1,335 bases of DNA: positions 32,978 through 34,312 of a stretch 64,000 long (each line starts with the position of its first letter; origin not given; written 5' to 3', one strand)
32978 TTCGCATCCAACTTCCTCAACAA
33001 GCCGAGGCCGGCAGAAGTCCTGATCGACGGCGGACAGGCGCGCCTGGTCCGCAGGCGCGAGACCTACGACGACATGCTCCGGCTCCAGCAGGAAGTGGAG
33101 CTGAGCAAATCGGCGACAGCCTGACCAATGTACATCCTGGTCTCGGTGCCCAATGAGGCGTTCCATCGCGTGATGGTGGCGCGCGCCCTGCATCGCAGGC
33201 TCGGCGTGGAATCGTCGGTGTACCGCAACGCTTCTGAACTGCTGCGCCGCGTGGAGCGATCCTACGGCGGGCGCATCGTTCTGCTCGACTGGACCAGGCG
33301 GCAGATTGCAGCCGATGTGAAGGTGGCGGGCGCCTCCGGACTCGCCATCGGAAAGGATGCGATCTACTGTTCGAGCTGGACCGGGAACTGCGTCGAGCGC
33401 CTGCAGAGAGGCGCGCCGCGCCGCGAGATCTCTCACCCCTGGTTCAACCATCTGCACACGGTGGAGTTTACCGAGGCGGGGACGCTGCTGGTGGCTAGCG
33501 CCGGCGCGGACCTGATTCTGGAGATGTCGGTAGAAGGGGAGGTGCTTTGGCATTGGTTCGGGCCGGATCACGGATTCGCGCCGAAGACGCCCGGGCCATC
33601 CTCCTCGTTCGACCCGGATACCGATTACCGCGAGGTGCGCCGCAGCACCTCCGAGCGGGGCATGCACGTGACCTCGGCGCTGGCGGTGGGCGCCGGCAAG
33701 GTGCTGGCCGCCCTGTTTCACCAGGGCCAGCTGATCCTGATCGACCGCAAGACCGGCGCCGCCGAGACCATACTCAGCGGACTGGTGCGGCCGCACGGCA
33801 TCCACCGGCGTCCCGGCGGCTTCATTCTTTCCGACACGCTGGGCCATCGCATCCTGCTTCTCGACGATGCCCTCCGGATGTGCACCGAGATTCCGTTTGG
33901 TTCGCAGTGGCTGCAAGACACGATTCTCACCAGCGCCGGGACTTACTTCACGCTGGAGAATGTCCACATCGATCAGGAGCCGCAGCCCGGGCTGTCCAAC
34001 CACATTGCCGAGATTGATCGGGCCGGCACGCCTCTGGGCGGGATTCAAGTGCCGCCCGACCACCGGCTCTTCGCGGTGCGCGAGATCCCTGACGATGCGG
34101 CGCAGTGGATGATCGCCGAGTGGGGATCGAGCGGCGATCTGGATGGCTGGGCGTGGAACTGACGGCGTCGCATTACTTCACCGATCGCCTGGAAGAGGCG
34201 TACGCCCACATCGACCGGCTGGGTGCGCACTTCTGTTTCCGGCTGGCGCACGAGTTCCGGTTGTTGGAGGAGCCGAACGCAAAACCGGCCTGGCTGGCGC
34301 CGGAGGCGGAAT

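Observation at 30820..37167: Tightly coupled six-gene carrier-protein operon of unassigned function (hydrolase / catalytically stripped DapDC homolog / unknown / methyltransferase / adenylating ligase / ACP)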

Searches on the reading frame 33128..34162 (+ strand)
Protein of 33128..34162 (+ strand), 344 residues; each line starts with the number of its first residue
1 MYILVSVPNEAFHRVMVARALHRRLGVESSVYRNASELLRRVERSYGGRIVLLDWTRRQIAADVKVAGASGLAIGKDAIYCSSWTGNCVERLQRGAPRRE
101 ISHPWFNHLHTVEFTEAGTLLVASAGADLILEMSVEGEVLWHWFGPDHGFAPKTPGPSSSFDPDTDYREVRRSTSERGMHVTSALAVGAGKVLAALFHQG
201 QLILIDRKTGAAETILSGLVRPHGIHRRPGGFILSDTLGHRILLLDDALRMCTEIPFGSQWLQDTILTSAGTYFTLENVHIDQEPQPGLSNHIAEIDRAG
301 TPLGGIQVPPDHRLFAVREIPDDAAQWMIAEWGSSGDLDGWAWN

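Call 3: search_protein_families(library=pfam, proteins=[window:33128-34162:+], max_evalue=0.01)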
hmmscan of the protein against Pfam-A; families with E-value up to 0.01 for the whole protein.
window:33128-34162:+ (344 aa): 0 families

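Call 4: search_protein_families(library=ncbifam, proteins=[window:33128-34162:+], max_evalue=0.01)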
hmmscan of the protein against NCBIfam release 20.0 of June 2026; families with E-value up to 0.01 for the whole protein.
window:33128-34162:+ (344 aa): 0 families

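Call 9: find_homologous_proteins(query=window:33128-34162:+)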
Query window:33128-34162:+ (344 aa): 93 proteins with E <= 0.001 among 8000 candidates.
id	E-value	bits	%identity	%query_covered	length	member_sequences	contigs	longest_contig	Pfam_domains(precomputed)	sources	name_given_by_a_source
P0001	3.0e-205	699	87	100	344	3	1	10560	-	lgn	-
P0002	1.0e-188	645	80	100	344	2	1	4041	-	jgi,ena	-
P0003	4.6e-166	570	74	100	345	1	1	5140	-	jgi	jgi:hypothetical protein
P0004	1.6e-163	562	72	100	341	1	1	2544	-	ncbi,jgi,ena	jgi:hypothetical protein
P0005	1.0e-148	513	65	100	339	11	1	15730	-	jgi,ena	jgi:hypothetical protein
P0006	2.9e-145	502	65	100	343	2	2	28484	-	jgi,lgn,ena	jgi:hypothetical protein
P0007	1.4e-141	490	64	100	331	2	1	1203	-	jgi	jgi:hypothetical protein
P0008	1.7e-141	490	62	100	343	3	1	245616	-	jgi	jgi:hypothetical protein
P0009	1.1e-138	480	61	100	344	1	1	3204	-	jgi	jgi:hypothetical protein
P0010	6.6e-136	471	62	96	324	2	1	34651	-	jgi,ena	-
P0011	2.5e-135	469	61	100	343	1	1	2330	-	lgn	-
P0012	2.5e-133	463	63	100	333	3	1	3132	-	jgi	jgi:hypothetical protein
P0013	1.3e-130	454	59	100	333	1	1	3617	-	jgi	jgi:hypothetical protein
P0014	2.1e-127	443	57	100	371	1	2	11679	-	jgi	jgi:hypothetical protein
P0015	7.5e-126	438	57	100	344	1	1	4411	-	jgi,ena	jgi:hypothetical protein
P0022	2.4e-122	427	58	100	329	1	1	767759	-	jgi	jgi:hypothetical protein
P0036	1.2e-117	411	53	100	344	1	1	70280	-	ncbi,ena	-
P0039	1.2e-117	411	54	100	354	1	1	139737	-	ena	-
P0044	1.4e-115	404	54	100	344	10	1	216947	-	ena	-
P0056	9.0e-114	398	51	100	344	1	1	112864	-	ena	-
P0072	8.3e-108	379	51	100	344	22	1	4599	-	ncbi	-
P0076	5.5e-104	366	49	100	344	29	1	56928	-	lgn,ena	-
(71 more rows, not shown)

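Call 11: find_encoding_contigs(protein=P0022, flank=10000, max_places=2)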
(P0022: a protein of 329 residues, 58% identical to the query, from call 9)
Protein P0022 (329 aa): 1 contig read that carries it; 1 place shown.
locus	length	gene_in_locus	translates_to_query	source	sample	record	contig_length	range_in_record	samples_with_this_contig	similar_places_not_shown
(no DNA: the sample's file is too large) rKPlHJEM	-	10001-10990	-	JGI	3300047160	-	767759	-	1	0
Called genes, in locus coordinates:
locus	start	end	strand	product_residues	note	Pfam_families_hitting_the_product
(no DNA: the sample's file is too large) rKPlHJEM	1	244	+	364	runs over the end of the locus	PF13439:Glyco_transf_4, PF13579:Glyco_trans_4_4, PF00534:Glycos_transf_1, PF13692:Glyco_trans_1_4, PF13524:Glyco_trans_1_2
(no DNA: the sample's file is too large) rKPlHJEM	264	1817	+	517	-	PF00775:Dioxygenase_C (faint), PF10670:DUF4198 (faint), PF13620:CarboxypepD_reg, PF13715:CarbopepD_reg_2, PF14686:fn3_3 (faint), PF17210:SdrD_B (faint), PF17802:SpaA (faint), PF13620:CarboxypepD_reg, +3 more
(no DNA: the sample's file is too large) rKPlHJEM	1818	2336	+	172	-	PF06742:DUF1214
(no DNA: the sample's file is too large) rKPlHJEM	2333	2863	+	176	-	PF06863:DUF1254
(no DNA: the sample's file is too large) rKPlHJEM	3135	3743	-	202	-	PF01833:TIG (weak), PF01391:Collagen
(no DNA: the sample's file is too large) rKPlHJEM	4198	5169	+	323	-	PF01156:IU_nuc_hydro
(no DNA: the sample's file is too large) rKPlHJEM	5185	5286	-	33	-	-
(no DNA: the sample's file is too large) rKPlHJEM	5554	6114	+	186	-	PF03232:COQ7 (faint), PF00210:Ferritin, PF02915:Rubrerythrin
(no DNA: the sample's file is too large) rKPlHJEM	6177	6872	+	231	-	-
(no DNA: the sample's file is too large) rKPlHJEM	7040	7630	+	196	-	-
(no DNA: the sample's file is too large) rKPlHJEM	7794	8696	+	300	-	PF00561:Abhydrolase_1, PF12146:Hydrolase_4, PF12697:Abhydrolase_6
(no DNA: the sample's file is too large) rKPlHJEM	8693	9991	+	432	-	PF00278:Orn_DAP_Arg_deC, PF02784:Orn_Arg_deC_N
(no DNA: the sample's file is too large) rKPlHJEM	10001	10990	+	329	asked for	-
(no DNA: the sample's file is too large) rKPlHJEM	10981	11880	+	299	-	PF13489:Methyltransf_23, PF08241:Methyltransf_11 (weak), PF08242:Methyltransf_12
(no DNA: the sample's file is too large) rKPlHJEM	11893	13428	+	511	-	PF00501:AMP-binding, PF13193:AMP-binding_C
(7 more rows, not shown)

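Call 12: find_encoding_contigs(protein=P0044, flank=10000, max_places=2)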
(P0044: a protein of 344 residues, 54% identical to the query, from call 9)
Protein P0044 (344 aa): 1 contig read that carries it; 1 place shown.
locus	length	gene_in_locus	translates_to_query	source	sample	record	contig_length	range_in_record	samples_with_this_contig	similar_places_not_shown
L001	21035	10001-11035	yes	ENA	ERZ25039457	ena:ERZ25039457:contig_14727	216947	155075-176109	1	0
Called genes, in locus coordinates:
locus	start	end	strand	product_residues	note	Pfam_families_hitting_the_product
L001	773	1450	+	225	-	PF00975:Thioesterase, PF00550:PP-binding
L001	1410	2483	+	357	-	PF13469:Sulfotransfer_3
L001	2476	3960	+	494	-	PF00753:Lactamase_B, PF14863:Alkyl_sulf_dimr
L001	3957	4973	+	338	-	PF13469:Sulfotransfer_3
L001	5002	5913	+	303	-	PF02353:CMAS, PF13489:Methyltransf_23, PF01209:Ubie_methyltran, PF05175:MTS (weak), PF08241:Methyltransf_11, PF08242:Methyltransf_12, PF13649:Methyltransf_25, PF13847:Methyltransf_31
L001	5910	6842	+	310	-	PF00561:Abhydrolase_1, PF12146:Hydrolase_4, PF12697:Abhydrolase_6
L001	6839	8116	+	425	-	PF00278:Orn_DAP_Arg_deC, PF02784:Orn_Arg_deC_N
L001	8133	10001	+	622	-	PF02310:B12-binding, PF04055:Radical_SAM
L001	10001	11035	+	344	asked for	-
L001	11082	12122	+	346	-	PF13489:Methyltransf_23, PF08241:Methyltransf_11, PF08242:Methyltransf_12, PF13649:Methyltransf_25, PF13847:Methyltransf_31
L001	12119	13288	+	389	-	PF00501:AMP-binding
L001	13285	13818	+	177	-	PF13193:AMP-binding_C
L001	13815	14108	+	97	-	PF00550:PP-binding (weak)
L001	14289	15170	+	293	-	PF13469:Sulfotransfer_3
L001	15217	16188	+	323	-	PF13469:Sulfotransfer_3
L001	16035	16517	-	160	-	-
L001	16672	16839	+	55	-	-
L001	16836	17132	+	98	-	-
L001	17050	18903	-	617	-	PF09286:Pro-kuma_activ, PF00082:Peptidase_S8 (weak)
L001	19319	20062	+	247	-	PF22624:AASDHPPT_N, PF01648:ACPS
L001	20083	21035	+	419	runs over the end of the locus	PF00753:Lactamase_B, PF14863:Alkyl_sulf_dimr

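Call 13: find_encoding_contigs(protein=P0036, flank=10000, max_places=2)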
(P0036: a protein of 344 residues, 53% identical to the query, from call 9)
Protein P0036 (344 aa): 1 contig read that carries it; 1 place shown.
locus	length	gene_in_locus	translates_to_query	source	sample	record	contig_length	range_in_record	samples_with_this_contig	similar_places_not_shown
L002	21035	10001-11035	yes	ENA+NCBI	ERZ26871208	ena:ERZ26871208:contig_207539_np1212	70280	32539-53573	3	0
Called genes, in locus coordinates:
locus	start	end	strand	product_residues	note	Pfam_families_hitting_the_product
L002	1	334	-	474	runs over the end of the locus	-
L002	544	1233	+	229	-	PF00753:Lactamase_B, PF13483:Lactamase_B_3, PF12706:Lactamase_B_2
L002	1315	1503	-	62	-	-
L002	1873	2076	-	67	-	-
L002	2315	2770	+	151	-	-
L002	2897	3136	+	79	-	-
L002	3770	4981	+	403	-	PF07583:PSCyt2, PF07587:PSD1 (weak)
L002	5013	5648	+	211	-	PF07587:PSD1 (faint)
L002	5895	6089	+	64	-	-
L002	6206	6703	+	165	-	-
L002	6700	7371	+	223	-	-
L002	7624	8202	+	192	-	PF00561:Abhydrolase_1, PF12146:Hydrolase_4 (weak), PF12697:Abhydrolase_6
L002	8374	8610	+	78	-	-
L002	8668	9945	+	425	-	PF00278:Orn_DAP_Arg_deC, PF02784:Orn_Arg_deC_N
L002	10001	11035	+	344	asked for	-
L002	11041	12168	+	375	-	PF13489:Methyltransf_23, PF13847:Methyltransf_31 (faint), PF08241:Methyltransf_11, PF08242:Methyltransf_12, PF13649:Methyltransf_25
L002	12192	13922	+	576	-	PF00501:AMP-binding, PF13193:AMP-binding_C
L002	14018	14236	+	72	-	PF00550:PP-binding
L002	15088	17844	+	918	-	PF00501:AMP-binding, PF23024:AMP-dom_DIP2-like, PF00550:PP-binding, PF00109:ketoacyl-synt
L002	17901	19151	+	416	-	PF00109:ketoacyl-synt, PF02801:Ketoacyl-synt_C, PF16197:KAsynt_C_assoc, PF22336:RhiE-like_linker, PF22621:CurL-like_PKS_C, PF00698:Acyl_transf_1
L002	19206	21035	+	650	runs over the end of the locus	PF00698:Acyl_transf_1, PF21089:PKS_DH_N, PF14765:PS-DH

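Call 17: find_related_loci(query=A1, collection=genome_contigs, flank=10000)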
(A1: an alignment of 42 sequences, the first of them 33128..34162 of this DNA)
Query A1 (344 aa) in genome_contigs; peptide patterns used: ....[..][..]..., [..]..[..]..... (x = any residue, [..] = any of these).
151 stretches matched a pattern; 59 encode a relative of the query (tblastn E <= 1e-3); 59 distinct loci.
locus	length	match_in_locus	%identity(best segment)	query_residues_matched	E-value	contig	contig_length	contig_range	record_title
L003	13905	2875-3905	47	1-343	1e-84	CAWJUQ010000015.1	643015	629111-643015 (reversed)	MAG: uncultured Alphaproteobacteria bacterium isolate MFD09671.bin.1.176 genome assembly, contig: contig_45342, whole ge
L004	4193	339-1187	30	44-331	6e-42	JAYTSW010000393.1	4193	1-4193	MAG: Sphingobacteriaceae bacterium isolate GFS_5278 GFS_5278_392, whole genome shotgun sequence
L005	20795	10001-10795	34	46-316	5e-41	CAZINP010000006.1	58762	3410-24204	MAG TPA_asm: uncultured Gammaproteobacteria bacterium isolate binchicken_co27_465 genome assembly, contig: NODE_872_leng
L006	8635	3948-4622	35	46-266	5e-40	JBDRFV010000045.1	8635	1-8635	MAG: Patescibacteria group bacterium isolate MEGAHIT-group-1.391 k141_9398922, whole genome shotgun sequence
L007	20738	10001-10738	32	33-274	6e-40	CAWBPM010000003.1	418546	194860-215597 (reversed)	MAG: Candidatus Levybacteria bacterium isolate MFD01476.bin.1.72 genome assembly, contig: contig_44256, whole genome sho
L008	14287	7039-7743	33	47-280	3e-36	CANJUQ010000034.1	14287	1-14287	MAG: Thiotrichales bacterium isolate RH-23may17-890 genome assembly, contig: RH-23may17-C32431, whole genome shotgun seq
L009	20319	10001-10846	30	47-336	6e-39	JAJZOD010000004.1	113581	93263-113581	MAG: Candidatus Micrarchaeota archaeon isolate MAS4.bin50 NODE_51_length_113581_cov_18.063929, whole genome shotgun sequ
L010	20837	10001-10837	28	47-330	1e-34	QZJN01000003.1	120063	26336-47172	MAG: Candidatus Parcubacteria bacterium isolate SURF_38 contig-100_94_length_120063_read_count_1573538, whole genome sho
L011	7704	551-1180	37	101-315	1e-33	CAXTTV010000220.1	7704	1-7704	MAG TPA_asm: uncultured Ktedonobacteraceae bacterium isolate public_SRR14721957_metawrap_bin.3 genome assembly, contig:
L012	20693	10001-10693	32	39-266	2e-33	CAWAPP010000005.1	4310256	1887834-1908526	MAG: uncultured Actinomycetota bacterium isolate MFD04463.bin.2.107 genome assembly, contig: contig_4104, whole genome s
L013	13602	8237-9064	28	28-297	6e-33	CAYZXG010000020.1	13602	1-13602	MAG TPA_asm: uncultured Candidatus Saccharibacteria bacterium isolate SRP118108_co1_23 genome assembly, contig: NODE_403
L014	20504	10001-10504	42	101-264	4e-33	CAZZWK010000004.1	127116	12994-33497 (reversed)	MAG: uncultured Dictyobacter sp. isolate Brown_AE.bin.11 genome assembly, contig: NODE_17_length_127116_cov_15.785056, w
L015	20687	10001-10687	35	39-264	1e-32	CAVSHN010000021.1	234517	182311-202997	MAG: uncultured Chloroflexia bacterium isolate MFD01476.bin.2.21 genome assembly, contig: contig_61117, whole genome sho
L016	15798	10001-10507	42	101-264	3e-32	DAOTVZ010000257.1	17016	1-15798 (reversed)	MAG TPA_asm: Ktedonobacteraceae bacterium isolate H111_94 k127_793801, whole genome shotgun sequence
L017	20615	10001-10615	36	64-264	3e-32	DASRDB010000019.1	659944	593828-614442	MAG TPA_asm: Ktedonobacteraceae bacterium isolate SMAG_U9968 k141_525141, whole genome shotgun sequence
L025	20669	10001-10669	37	47-264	9e-31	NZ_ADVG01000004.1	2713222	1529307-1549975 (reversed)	Ktedonobacter racemifer DSM 44963 strain SOSP1-21 Krac_Contig203, whole genome shotgun sequence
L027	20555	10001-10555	37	102-277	5e-31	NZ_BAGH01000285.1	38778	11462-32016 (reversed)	Nocardia tenerifensis NBRC 101015, whole genome shotgun sequence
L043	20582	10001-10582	33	89-277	1e-27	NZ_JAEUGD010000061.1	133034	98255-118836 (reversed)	Fulvivirga marina strain 29W222 scaffold61, whole genome shotgun sequence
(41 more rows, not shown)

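Call 20: predict_structure(alignment_id=A1)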
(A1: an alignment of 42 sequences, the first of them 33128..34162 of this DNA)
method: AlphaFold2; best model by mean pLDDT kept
length: 344 residues; sequences in the alignment: 42
mean_pLDDT: 89.4   pTM: 0.89
mean pLDDT of the five models: 89.4, 88.8, 87.9, 87.5, 87.2
residues with pLDDT >= 90: 242; 70-90: 73; 50-70: 25; < 50: 4
segments of 3 or more residues with pLDDT < 50: none
pLDDT, mean of each block of 10 residues (from residue 1): 94 80 68 51 72 95 94 92 93 94 94 95 94 96 90 65 89 75 93 96 96 96 95 96 97 94 96 95 83 97 95 95 94 85 89
secondary structure, 60 per line:
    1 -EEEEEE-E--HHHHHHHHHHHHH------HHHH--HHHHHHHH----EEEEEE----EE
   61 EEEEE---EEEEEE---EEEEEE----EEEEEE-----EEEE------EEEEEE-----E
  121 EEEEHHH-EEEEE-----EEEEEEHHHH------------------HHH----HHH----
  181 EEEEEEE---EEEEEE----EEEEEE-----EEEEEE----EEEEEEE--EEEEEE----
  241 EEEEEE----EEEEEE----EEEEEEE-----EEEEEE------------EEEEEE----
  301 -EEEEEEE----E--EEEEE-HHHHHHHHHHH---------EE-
elements in order: E2-7 H12-24 H31-34 H37-44 E49-54 E59-65 E69-74 E78-83 E88-93 E99-102 E109-114 E120-124 E129-133 E139-144 H145-148 E181-187 E191-196 E201-206 E212-217 E222-228 E231-236 E241-246 E251-256 E261-267 E273-278 E291-296 E302-308 E316-320 H322-332

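Call 24: fold_search(model_id=the predicted structure, library=pdb)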
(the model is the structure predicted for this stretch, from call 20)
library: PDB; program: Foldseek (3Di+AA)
matches with E <= 10: 1681; with E <= 0.001: 1108
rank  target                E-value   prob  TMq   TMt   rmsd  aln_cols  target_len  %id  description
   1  6xg7                  1.7e-10  1.00  0.50  0.59   5.6       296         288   14  1.3 A Resolution Structure of the of the NHL Repeat Region of D. melanogaster Thin (released 2020-12-16)
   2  1l0q_A                1.7e-10  1.00  0.52  0.46   5.8       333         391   11  Tandem YVTN beta-propeller and PKD domains from an archaeal surface layer protein (released 2002-11-06)
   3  6i39                  3.0e-10  1.00  0.53  0.70   5.3       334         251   13  Crystal structure of v31Pizza6-AYW, a circularly permuted designer protein (released 2019-11-20)
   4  3no2                  4.2e-10  1.00  0.55  0.68   4.2       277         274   16  Crystal structure of a protein of unknown function (BACCAC_01654) from Bacteroides caccae at 1.35 A resolution (released 2010-07-28)
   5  7qrv_A                4.9e-10  1.00  0.51  0.62   4.3       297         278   10  Crystal structure of NHL domain of TRIM2 (full C-terminal) (released 2022-05-04)
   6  6f0t_A                6.1e-10  1.00  0.50  0.66   5.1       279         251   15  Crystal structure of Pizza6-SFW (released 2018-03-21)
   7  1q7f_B                7.1e-10  1.00  0.48  0.57   5.4       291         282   11  Brain Tumor NHL domain (released 2003-10-21)
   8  7zcj                  7.5e-10  1.00  0.45  0.60   6.2       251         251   15  Crystal structure of Pizza6-TNH-TSH with Silicotungstic Acid (STA) polyoxometalate (released 2023-04-19)
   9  6f0s                  7.5e-10  1.00  0.48  0.64   5.6       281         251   15  Crystal structure of Pizza6-SYW (released 2018-03-21)
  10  9jur                  8.4e-10  1.00  0.49  0.59   4.4       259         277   13  Crystal Structure of NHL domain of human E3 ubiquitin-protein ligase TRIM71 (released 2025-04-30)
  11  6rli                  9.4e-10  1.00  0.50  0.66   5.2       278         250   16  The structure of the self-assembled 3fPizza6-SH crystal (released 2020-11-18)
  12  6qsd                  9.9e-10  1.00  0.45  0.60   6.3       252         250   16  Crystal structure of Pizza6S (released 2020-03-18)
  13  4zlr_A                9.9e-10  1.00  0.48  0.57   5.4       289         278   10  Structure of the Brat-NHL domain bound to consensus RNA motif (released 2015-11-11)
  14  4zlr_B                9.9e-10  1.00  0.47  0.56   5.5       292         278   11  Structure of the Brat-NHL domain bound to consensus RNA motif (released 2015-11-11)
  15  8bai_B                1.0e-09  1.00  0.50  0.53   9.9       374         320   10  The surface-exposed lipo-protein of BtuG2 in complex with cyanocobalamin. (released 2023-10-25)
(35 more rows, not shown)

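Call 34: search_protein_families(library=pfam, proteins=[window:33128-34162:+], max_evalue=10)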
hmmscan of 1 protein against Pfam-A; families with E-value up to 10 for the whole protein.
window:33128-34162:+ (344 aa): 2 families
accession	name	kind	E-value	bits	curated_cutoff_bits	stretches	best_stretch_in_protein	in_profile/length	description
PF07433.17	DUF1513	-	0.011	15.2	27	1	46-111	237-303/304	Protein of unknown function (DUF1513)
PF14269.12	Arylsulfotran_2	-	0.28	11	27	1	107-149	145-191/301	Arylsulfotransferase (ASST)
